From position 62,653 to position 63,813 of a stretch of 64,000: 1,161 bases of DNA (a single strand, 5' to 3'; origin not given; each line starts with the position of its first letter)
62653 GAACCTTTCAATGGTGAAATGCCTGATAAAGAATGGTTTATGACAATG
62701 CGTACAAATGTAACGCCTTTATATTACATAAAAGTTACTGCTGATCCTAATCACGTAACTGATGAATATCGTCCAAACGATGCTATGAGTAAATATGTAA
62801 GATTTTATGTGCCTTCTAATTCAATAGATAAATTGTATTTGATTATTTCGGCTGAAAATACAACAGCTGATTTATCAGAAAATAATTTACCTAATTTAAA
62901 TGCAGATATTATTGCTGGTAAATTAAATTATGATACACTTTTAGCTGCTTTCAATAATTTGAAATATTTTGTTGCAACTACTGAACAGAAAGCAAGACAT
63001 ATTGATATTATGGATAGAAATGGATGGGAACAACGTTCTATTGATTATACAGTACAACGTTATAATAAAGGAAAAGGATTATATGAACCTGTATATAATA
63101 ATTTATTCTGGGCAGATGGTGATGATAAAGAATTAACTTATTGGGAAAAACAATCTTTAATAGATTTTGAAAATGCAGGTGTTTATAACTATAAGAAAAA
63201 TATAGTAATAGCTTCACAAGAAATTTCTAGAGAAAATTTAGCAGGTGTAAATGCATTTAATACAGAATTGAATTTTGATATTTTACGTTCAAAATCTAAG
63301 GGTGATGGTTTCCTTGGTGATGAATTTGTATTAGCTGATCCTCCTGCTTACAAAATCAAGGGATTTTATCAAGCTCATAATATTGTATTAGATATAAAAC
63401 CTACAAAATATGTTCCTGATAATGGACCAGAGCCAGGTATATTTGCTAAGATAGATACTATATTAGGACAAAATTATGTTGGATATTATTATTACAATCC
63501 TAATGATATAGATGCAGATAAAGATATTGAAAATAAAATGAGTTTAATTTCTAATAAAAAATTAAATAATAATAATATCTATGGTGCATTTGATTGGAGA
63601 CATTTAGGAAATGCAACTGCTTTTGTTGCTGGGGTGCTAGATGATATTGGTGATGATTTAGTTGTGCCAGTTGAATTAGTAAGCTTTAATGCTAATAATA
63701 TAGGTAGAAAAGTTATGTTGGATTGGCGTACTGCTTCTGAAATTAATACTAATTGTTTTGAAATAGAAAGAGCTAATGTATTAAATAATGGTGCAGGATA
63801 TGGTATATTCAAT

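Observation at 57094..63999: Giant (over 1970 aa) secreted protein that runs off the window, preceded by a roughly 1-kb extremely AT-rich non-coding leader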

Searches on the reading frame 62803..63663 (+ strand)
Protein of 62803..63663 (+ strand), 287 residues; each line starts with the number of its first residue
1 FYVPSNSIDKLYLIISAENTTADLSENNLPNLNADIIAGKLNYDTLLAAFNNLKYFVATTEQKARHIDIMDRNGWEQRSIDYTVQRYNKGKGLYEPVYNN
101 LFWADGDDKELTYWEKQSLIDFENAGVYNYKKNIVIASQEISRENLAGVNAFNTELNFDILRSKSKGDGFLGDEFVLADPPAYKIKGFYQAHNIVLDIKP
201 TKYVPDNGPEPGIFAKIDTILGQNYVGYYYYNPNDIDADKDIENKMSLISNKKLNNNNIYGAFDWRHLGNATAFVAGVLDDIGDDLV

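Call 84: search_solved_structures(query=A8, max_evalue=10, show_alignments=2)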
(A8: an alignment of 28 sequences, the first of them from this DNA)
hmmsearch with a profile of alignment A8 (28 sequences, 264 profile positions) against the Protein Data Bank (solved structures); distinct sequences matched with E-value up to 10: 0.

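Call 85: search_protein_families(library=pfam, alignment_id=A8, max_evalue=1)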
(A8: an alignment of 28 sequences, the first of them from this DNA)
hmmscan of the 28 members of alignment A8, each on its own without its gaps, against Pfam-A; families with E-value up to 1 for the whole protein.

A. member 1, seq(287 aa): 0 families

B. families by the number of members that match (of 28 scanned): 3 families
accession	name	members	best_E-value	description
PF09084.16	NMT1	1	0.055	NMT1/THI5 like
PF10073.14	GapR_DNA-bd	1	0.14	GapR-like, DNA-binding domain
PF06764.17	DUF1223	1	0.17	Protein of unknown function (DUF1223)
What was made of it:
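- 62803..63663 (+): Family-specific conserved domain of unknown fold (aa 1572-1858). No Pfam hit at E<=1 in 27 of 28 members and no PDB sequence hit at E<=10 (calls 84, 85).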

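Call 91: find_homologous_proteins(query=A8, max_evalue=0.00001)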
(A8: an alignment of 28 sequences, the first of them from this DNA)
Query A8 (28 sequences) (287 aa, profile of the alignment): 2 proteins with E <= 0.00001 among 3015 candidates.
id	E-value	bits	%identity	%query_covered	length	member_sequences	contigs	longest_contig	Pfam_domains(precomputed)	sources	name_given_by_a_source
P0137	2.7e-105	370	33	94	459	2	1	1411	PF18962.8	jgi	jgi:hypothetical protein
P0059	3.7e-65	238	45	100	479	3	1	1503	PF18962.8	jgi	jgi:hypothetical protein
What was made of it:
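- Tried and rejected: With the domain profile A8 it found only 2 fragments (call 91).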
